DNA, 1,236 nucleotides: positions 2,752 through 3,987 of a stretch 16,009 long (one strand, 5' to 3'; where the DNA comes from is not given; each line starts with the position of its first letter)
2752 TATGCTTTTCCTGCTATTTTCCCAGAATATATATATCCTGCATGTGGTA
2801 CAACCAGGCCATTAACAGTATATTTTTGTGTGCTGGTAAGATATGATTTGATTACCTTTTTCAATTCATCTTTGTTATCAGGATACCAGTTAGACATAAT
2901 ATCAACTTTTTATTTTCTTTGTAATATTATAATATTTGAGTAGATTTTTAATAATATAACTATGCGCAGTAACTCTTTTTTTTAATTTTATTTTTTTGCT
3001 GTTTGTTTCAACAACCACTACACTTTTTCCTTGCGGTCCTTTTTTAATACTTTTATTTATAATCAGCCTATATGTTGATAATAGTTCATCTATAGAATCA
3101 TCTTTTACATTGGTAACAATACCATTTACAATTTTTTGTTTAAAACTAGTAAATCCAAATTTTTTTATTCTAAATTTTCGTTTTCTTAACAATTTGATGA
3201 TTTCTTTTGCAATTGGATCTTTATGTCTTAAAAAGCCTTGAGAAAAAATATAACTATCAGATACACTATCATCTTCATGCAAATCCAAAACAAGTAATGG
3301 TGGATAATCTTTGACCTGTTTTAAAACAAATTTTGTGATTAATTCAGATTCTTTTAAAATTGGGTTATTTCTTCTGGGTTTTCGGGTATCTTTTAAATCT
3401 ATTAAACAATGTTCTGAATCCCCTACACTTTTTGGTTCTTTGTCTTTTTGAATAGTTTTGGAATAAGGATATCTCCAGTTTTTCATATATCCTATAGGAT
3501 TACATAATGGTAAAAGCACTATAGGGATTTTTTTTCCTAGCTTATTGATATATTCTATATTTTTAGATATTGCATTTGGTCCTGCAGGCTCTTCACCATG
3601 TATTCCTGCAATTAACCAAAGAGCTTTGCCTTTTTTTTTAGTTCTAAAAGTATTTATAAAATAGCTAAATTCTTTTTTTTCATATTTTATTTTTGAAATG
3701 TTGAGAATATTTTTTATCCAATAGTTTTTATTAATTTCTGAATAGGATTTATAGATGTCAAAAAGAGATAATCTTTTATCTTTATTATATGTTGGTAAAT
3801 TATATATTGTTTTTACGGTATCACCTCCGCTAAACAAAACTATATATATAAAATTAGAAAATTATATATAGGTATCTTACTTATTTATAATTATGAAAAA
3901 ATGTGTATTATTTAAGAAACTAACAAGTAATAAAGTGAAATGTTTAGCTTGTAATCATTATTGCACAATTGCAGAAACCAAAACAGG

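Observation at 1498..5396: AmmeMemoRadiSam locus expanded with an M14-like zinc hydrolase and a second radical SAM gene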

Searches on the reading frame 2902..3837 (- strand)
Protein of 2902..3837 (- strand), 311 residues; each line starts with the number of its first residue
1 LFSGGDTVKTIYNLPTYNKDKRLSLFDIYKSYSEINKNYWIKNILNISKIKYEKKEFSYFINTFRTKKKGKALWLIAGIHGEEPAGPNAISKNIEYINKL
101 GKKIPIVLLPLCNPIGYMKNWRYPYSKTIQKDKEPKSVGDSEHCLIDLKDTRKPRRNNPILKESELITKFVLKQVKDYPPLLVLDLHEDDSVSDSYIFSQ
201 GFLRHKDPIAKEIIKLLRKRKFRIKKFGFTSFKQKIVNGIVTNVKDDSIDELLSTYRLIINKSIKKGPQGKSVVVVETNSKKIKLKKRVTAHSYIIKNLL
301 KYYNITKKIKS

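Call 4: search_protein_families(library=ncbifam, proteins=[window:2902-3837:-], max_evalue=0.01)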
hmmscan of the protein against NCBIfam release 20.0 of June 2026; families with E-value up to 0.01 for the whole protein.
window:2902-3837:- (311 aa): 1 family
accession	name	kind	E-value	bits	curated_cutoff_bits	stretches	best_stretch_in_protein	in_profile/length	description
NF052223.1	ActylOrnDeactShew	equivalog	9.6e-08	31.5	400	1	67-301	60-266/269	N-acetyl-ornithine deacetylase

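Call 5: search_protein_families(library=pfam, proteins=[window:2902-3837:-], max_evalue=0.01)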
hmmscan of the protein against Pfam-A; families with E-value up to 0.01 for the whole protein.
window:2902-3837:- (311 aa): 3 families
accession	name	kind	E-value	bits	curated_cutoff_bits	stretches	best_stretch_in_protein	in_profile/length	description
PF24827.1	AstE_AspA_cat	-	7.2e-07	29.4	25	1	70-125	2-57/192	Succinylglutamate desuccinylase/Aspartoacylase catalytic domain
PF17033.10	Peptidase_M99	-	0.00016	21.6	27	0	65-126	31-90/267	Carboxypeptidase controlling helical cell shape catalytic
PF00246.29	Peptidase_M14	-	0.0038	17.3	21.6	0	55-122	40-108/286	Zinc carboxypeptidase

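Call 6: find_homologous_proteins(query=window:2902-3837:-, max_evalue=0.001)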
Query window:2902-3837:- (311 aa): 375 proteins with E <= 0.001 among 5366 candidates; the best 120 are listed.
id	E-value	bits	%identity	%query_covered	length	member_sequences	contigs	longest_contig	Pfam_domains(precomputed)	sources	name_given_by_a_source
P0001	5.8e-199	678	100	100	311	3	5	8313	PF24827.2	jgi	-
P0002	7.4e-136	471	67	100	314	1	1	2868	-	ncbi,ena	-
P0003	4.2e-127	442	67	98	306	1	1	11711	PF24827.2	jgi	-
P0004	1.0e-123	431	65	98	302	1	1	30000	PF24827.2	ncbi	-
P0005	2.4e-118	413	64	98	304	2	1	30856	PF24827.2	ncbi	-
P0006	3.9e-103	363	58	95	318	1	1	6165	PF24827.2,PF00246.30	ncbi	-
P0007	4.4e-97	343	55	94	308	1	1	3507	-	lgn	-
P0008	3.6e-94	334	56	95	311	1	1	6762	PF00246.30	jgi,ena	-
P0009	3.8e-94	334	56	95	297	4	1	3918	PF24827.2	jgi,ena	-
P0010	8.6e-94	333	56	97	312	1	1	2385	PF00246.30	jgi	jgi:predicted deacylase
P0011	1.0e-93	332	54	97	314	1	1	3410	PF24827.2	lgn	-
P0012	1.6e-92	328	54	95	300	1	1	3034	PF24827.2,PF00246.30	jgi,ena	-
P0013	2.0e-92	328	54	96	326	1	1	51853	-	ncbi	-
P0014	3.5e-92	327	53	96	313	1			PF24827.2,PF00246.30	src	-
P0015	5.0e-92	327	53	98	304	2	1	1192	PF24827.2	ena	-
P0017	3.9e-91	324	51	95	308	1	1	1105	PF24827.2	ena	-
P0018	1.4e-89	319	52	95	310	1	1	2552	PF24827.2,PF00246.30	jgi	jgi:hypothetical protein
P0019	1.9e-89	318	51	95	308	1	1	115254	PF24827.2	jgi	jgi:hypothetical protein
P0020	2.1e-89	318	52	96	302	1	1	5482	PF24827.2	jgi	jgi:hypothetical protein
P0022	5.0e-89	317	52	95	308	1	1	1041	PF24827.2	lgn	-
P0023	1.1e-88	316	51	95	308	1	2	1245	PF24827.2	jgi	-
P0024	2.8e-88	314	52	95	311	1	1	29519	PF24827.2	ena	-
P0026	5.6e-88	313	50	96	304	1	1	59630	PF24827.2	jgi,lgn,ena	-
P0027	7.6e-88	313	51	96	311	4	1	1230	PF24827.2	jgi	jgi:hypothetical protein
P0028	1.2e-87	312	52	95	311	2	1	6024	PF24827.2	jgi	jgi:hypothetical protein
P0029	1.3e-87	312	51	95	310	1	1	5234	PF24827.2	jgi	jgi:hypothetical protein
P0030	2.1e-87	312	51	95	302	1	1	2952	PF24827.2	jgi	-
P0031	4.4e-87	311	51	95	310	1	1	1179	PF24827.2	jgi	jgi:hypothetical protein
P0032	4.7e-87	310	51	95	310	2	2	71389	PF24827.2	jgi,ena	-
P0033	7.0e-87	310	51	95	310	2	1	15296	PF24827.2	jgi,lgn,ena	-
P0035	1.5e-86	309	50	95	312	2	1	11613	PF24827.2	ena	-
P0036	1.8e-86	308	51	96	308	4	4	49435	PF24827.2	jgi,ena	jgi:hypothetical protein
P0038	5.4e-86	307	49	95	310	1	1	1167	PF24827.2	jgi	jgi:hypothetical protein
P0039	5.4e-86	307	51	95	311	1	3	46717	PF24827.2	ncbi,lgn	ncbi:MAG: hypothetical protein ACP5NZ_04205 [Nanobdellota archaeon]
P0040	1.1e-85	306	51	95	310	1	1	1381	PF24827.2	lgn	-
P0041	1.3e-85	306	48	95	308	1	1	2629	PF24827.2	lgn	-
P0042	1.7e-85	305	56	93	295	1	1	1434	PF24827.2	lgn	-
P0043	1.9e-85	305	50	95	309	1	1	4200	PF24827.2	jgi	jgi:hypothetical protein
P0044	2.3e-85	305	50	95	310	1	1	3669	PF24827.2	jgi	jgi:hypothetical protein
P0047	4.0e-85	304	50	95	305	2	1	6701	PF24827.2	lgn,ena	-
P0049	4.6e-85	304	50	96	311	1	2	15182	PF24827.2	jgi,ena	jgi:hypothetical protein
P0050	6.6e-85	303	50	95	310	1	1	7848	PF24827.2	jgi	jgi:hypothetical protein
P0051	7.2e-85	303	52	96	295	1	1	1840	PF24827.2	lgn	-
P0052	1.2e-84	303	51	97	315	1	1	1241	PF24827.2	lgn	-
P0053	1.7e-84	302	50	95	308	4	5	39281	PF24827.2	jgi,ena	jgi:hypothetical protein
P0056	2.9e-84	301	52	95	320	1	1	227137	PF24827.2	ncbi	-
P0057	3.5e-84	301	51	95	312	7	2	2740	PF24827.2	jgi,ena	-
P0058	3.9e-84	301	50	95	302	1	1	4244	PF24827.2,PF00246.30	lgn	-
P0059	5.2e-84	300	52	95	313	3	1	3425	PF24827.2,PF00246.30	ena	-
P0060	6.6e-84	300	50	95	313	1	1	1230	PF24827.2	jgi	jgi:hypothetical protein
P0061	9.6e-84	300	49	95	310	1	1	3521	PF24827.2,PF10881.15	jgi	jgi:hypothetical protein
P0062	1.1e-83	299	48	95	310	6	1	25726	PF24827.2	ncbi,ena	-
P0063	1.4e-83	299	54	89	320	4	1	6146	PF24827.2,PF00246.30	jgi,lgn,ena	-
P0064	1.8e-83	299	49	95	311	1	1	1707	PF24827.2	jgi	jgi:hypothetical protein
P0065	1.9e-83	299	49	95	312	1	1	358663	PF24827.2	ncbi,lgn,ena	-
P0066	2.4e-83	298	53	95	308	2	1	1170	PF24827.2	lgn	-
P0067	2.6e-83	298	48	95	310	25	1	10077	PF24827.2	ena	-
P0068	5.6e-83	297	51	95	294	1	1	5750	PF24827.2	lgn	-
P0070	2.3e-82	295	47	96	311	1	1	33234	PF24827.2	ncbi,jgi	ncbi:MAG: Succinylglutamate desuccinylase / Aspartoacylase family [archaeon]|jgi:hypothetical protei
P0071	2.3e-82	295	50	95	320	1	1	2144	PF24827.2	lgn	-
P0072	4.5e-82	294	48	96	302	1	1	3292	PF24827.2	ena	-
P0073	1.1e-81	293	45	97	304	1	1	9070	PF24827.2,PF00246.30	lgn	-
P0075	6.0e-80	287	47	95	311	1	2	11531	PF24827.2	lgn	-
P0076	7.4e-80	287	50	95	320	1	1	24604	PF24827.2,PF00246.30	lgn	-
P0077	1.3e-79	286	47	95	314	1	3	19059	PF24827.2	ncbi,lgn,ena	-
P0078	5.9e-79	284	51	95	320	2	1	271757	PF24827.2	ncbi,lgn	-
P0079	9.9e-79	283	50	92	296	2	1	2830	PF24827.2,PF17033.10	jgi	jgi:hypothetical protein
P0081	9.5e-78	280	51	95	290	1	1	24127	PF24827.2,PF17033.10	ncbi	-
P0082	1.8e-77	279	47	95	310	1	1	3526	PF24827.2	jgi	jgi:hypothetical protein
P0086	5.3e-77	277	52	96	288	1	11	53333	PF24827.2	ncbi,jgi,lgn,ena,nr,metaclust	ncbi:succinylglutamate desuccinylase/aspartoacylase family protein [Candidatus Pacearchaeota archaeo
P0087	9.6e-77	277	49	96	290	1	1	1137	PF24827.2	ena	-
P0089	1.4e-76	276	44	90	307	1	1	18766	PF24827.2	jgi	-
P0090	4.3e-76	274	47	94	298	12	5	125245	PF24827.2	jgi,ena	-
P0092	1.4e-75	273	49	95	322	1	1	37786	PF24827.2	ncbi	-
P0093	1.5e-75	273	49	97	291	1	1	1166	PF24827.2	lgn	-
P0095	2.3e-75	272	47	94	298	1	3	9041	PF24827.2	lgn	-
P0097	4.2e-75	271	49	91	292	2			PF24827.2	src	-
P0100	7.0e-75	270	49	93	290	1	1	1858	PF24827.2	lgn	-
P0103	1.9e-74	269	46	95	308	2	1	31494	PF24827.2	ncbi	-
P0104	2.0e-74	269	48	94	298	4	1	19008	PF24827.2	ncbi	-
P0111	1.4e-73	266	54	79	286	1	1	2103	PF24827.2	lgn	-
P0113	1.3e-72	263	65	59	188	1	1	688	PF24827.2,PF00246.30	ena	-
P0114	1.4e-72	263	48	92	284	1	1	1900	PF24827.2,PF17033.10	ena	-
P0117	3.3e-72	262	47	94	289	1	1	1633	PF24827.2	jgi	-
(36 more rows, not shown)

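Call 9: find_related_loci(query=A1, collection=genome_contigs, flank=8000)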
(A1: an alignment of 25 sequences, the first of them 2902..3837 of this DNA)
Query A1 (311 aa) in genome_contigs; peptide patterns used: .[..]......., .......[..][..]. (x = any residue, [..] = any of these).
318 stretches matched a pattern; 259 encode a relative of the query (tblastn E <= 1e-3); the best 80 are kept; 80 distinct loci.
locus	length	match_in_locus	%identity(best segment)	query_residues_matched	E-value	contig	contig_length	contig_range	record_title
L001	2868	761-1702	67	1-311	1e-146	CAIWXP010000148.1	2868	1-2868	MAG: Candidatus Diapherotrites archaeon isolate AlinenLipids_bin-4341 genome assembly, contig: bin-4341:148_195, whole g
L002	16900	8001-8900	52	13-309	2e-93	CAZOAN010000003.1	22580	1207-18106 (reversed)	MAG TPA_asm: Candidatus Woesearchaeota archaeon isolate SRP178699_co1_144 genome assembly, contig: NODE_2685_length_2258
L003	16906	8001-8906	51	11-309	1e-91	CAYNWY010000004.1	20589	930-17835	MAG TPA_asm: Candidatus Woesearchaeota archaeon isolate binchicken_co387_31 genome assembly, contig: NODE_2551_length_20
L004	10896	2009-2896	52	14-309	8e-91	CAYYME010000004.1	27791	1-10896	MAG TPA_asm: Candidatus Woesearchaeota archaeon isolate binchicken_co228_478 genome assembly, contig: NODE_2192_length_2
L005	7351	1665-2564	51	13-309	1e-90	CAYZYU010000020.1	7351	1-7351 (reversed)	MAG TPA_asm: Candidatus Woesearchaeota archaeon isolate binchicken_co115_170 genome assembly, contig: NODE_14617_length_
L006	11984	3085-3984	51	13-309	3e-90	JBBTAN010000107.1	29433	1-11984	MAG: Nanoarchaeota archaeon isolate H43-bin069_1 H43_bin069_1_000000000107, whole genome shotgun sequence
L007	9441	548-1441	46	13-309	1e-89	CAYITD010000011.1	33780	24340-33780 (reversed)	MAG TPA_asm: Candidatus Woesearchaeota archaeon isolate ERP119705_co3_555 genome assembly, contig: NODE_1363_length_3378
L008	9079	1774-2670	49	13-309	7e-89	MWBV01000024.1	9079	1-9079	MAG: Candidatus Diapherotrites archaeon ADurb.Bin253 BWY36_contig000024, whole genome shotgun sequence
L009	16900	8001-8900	49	13-309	2e-88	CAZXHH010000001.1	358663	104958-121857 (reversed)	MAG TPA_asm: Candidatus Woesearchaeota archaeon isolate SRP220891_co1_51 genome assembly, contig: NODE_15_length_358663_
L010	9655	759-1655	48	13-309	3e-88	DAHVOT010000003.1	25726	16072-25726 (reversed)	MAG TPA_asm: archaeon isolate clean591 NODE_3_length_25726_cov_5.011852, whole genome shotgun sequence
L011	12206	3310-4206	51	13-309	3e-87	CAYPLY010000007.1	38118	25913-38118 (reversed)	MAG TPA_asm: Candidatus Woesearchaeota archaeon isolate binchicken_co22_156 genome assembly, contig: NODE_1139_length_38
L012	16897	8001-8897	47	11-309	3e-87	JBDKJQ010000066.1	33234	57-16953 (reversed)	MAG: archaeon isolate guil_2019_sw_WHONDRS-S19S_0049_B_bin.39 scaffold_1517144, whole genome shotgun sequence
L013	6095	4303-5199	48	13-309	7e-87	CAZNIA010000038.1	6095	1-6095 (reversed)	MAG TPA_asm: Candidatus Woesearchaeota archaeon isolate SRP192927_co4_126 genome assembly, contig: NODE_35574_length_609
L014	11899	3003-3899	51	13-309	2e-85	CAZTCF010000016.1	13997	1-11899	MAG TPA_asm: Candidatus Woesearchaeota archaeon isolate binchicken_co111_164 genome assembly, contig: NODE_9440_length_1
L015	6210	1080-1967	49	14-309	3e-85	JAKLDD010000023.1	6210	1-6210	MAG: Nanoarchaeota archaeon isolate RA.bin101 RA.bin101_23, whole genome shotgun sequence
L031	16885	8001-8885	45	13-303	7e-72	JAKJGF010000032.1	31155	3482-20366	MAG: Bacillota bacterium isolate UR.bin48 UR_contig_3221, whole genome shotgun sequence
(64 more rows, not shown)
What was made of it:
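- Closest known: AstE/AspA. Different: This is a distinct family of about 300 aa spread across DPANN, CPR and several bacterial phyla (calls 4, 6, 9).
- The hydrolase family is large and mostly unlinked: 375 protein clusters (call 6) and 259 genome hits across DPANN, Patescibacteria, Gammaproteobacteria, Acidobacteriota and Elusimicrobia (call 9).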

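Call 11: find_encoding_contigs(protein=P0004, flank=8000, max_places=3)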
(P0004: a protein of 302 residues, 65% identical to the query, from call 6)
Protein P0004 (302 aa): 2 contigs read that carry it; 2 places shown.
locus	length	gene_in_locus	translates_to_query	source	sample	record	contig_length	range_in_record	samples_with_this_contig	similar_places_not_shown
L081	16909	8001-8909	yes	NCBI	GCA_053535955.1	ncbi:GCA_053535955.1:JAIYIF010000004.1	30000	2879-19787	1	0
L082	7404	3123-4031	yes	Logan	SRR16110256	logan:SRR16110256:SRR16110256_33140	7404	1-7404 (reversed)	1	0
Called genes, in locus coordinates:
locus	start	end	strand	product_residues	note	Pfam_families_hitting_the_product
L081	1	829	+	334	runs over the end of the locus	PF00005:ABC_tran, PF13304:AAA_21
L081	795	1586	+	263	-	PF06182:ABC2_membrane_6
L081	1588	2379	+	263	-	PF06182:ABC2_membrane_6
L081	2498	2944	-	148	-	PF04021:Class_IIIsignal (faint)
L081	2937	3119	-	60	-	-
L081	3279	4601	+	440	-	PF02403:Seryl_tRNA_N, PF00587:tRNA-synt_2b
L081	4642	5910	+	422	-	PF00709:Adenylsucc_synt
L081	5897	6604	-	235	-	PF08713:DNA_alkylation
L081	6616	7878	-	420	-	PF00999:Na_H_Exchanger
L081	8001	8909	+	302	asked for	PF24827:AstE_AspA_cat (weak)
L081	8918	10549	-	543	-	PF00749:tRNA-synt_1c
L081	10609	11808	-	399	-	-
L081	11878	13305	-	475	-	PF04055:Radical_SAM, PF13353:Fer4_12 (weak)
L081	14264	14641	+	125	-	-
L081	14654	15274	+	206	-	-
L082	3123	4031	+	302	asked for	PF24827:AstE_AspA_cat (weak)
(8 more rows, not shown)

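Call 12: find_encoding_contigs(protein=P0005, flank=8000, max_places=3)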
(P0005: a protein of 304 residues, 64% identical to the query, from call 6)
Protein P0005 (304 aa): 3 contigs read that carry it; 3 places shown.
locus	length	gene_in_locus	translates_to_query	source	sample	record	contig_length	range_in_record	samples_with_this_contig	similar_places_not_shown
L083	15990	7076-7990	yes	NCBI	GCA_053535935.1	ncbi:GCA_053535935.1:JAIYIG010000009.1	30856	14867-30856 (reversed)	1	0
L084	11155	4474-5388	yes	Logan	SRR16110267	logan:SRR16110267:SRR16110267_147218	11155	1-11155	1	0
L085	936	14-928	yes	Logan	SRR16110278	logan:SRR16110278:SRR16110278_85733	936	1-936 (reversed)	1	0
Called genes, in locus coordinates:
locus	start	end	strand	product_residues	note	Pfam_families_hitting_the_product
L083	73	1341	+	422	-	PF00709:Adenylsucc_synt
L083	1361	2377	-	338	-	PF02661:Fic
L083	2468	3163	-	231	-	PF08713:DNA_alkylation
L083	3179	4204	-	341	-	PF00890:FAD_binding_2 (weak), PF01134:GIDA (weak), PF01494:FAD_binding_3, PF01946:Thi4 (weak), PF03486:HI0933_like, PF05834:Lycopene_cycl (weak), PF07992:Pyr_redox_2, PF13450:NAD_binding_8, +3 more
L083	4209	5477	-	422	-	PF00999:Na_H_Exchanger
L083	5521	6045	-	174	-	PF01871:AMMECR1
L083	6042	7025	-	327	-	PF04055:Radical_SAM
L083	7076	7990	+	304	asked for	PF24827:AstE_AspA_cat (faint)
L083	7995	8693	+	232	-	PF01875:Memo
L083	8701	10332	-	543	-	PF00749:tRNA-synt_1c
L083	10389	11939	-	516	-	-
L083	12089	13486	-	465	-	PF04055:Radical_SAM, PF13353:Fer4_12 (weak)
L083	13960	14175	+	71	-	-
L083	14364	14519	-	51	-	-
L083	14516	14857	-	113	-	PF02452:PemK_toxin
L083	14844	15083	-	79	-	-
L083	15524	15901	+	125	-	-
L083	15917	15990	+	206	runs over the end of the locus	-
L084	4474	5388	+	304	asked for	PF24827:AstE_AspA_cat (faint)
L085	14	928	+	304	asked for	PF24827:AstE_AspA_cat (faint)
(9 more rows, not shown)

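Call 13: find_encoding_contigs(protein=P0003, flank=8000, max_places=3)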
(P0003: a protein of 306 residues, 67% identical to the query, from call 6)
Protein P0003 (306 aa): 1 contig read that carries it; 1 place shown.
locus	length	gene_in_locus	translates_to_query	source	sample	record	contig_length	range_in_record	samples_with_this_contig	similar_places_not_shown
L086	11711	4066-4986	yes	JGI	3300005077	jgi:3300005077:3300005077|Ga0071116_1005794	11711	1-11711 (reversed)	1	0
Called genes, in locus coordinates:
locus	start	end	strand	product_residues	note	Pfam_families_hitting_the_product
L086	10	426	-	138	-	-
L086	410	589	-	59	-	-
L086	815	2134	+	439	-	PF02403:Seryl_tRNA_N, PF00587:tRNA-synt_2b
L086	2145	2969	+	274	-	PF01513:NAD_kinase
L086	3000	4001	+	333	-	-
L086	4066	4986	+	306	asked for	PF24827:AstE_AspA_cat (faint)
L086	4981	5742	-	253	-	PF08713:DNA_alkylation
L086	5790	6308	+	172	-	-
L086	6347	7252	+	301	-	PF01544:CorA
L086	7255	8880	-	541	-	PF00749:tRNA-synt_1c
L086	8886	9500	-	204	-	PF06941:NT5C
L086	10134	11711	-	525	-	?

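Call 21: find_encoding_contigs(protein=P0001, flank=10000, max_places=5)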
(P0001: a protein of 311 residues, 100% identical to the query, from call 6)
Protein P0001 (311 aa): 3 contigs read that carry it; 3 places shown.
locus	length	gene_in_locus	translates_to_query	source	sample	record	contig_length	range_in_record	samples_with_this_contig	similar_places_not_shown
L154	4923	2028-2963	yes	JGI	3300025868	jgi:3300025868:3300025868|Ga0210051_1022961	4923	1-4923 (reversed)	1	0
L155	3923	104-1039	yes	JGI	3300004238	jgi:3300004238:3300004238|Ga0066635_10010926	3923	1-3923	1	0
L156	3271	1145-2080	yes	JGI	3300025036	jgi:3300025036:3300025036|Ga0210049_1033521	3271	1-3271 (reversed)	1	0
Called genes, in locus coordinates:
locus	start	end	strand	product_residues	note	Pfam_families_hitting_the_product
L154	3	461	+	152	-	?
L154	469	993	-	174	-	PF01871:AMMECR1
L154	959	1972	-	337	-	PF04055:Radical_SAM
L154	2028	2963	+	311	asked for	PF24827:AstE_AspA_cat (faint)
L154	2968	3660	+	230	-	PF01875:Memo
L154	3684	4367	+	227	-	PF04055:Radical_SAM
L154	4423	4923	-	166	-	?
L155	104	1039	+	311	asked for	PF24827:AstE_AspA_cat (faint)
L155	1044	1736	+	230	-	PF01875:Memo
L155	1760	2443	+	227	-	PF04055:Radical_SAM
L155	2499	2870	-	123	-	-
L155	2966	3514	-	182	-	-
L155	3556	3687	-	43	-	-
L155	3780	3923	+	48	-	?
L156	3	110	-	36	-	?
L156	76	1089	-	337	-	PF04055:Radical_SAM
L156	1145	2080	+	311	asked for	PF24827:AstE_AspA_cat (faint)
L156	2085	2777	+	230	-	PF01875:Memo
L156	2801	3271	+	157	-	?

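Call 28: search_solved_structures(query=A1, max_evalue=0.01, show_alignments=2)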
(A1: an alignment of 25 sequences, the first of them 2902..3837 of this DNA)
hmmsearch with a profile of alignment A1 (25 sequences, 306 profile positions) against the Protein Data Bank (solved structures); distinct sequences matched with E-value up to 0.01: 9.
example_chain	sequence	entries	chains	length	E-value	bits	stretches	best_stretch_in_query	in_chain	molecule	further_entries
2qvp_A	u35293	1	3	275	1.8e-07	34.2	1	67-122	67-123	Uncharacterized protein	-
3ieh_A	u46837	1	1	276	3.2e-07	33.4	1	60-125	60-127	Putative metallopeptidase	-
3b2y_A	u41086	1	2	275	6.1e-07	32.5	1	66-120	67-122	Metallopeptidase containing co-catalytic metalloactive site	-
3fmc_A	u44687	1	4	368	4.1e-05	26.5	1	49-113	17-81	Putative succinylglutamate desuccinylase / aspartoacylase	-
4a94_A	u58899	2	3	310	0.003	20.4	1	19-126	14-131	CARBOXYPEPTIDASE A4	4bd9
2bo9_A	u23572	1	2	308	0.0032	20.3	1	20-126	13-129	CARBOXYPEPTIDASE A4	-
2pcu_A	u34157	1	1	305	0.0034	20.2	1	20-126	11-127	Carboxypeptidase A4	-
2boa_A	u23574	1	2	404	0.0045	19.8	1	19-126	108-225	CARBOXYPEPTIDASE A4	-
4wcm_A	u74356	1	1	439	0.0099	18.7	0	61-118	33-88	Conserved hypothetical secreted protein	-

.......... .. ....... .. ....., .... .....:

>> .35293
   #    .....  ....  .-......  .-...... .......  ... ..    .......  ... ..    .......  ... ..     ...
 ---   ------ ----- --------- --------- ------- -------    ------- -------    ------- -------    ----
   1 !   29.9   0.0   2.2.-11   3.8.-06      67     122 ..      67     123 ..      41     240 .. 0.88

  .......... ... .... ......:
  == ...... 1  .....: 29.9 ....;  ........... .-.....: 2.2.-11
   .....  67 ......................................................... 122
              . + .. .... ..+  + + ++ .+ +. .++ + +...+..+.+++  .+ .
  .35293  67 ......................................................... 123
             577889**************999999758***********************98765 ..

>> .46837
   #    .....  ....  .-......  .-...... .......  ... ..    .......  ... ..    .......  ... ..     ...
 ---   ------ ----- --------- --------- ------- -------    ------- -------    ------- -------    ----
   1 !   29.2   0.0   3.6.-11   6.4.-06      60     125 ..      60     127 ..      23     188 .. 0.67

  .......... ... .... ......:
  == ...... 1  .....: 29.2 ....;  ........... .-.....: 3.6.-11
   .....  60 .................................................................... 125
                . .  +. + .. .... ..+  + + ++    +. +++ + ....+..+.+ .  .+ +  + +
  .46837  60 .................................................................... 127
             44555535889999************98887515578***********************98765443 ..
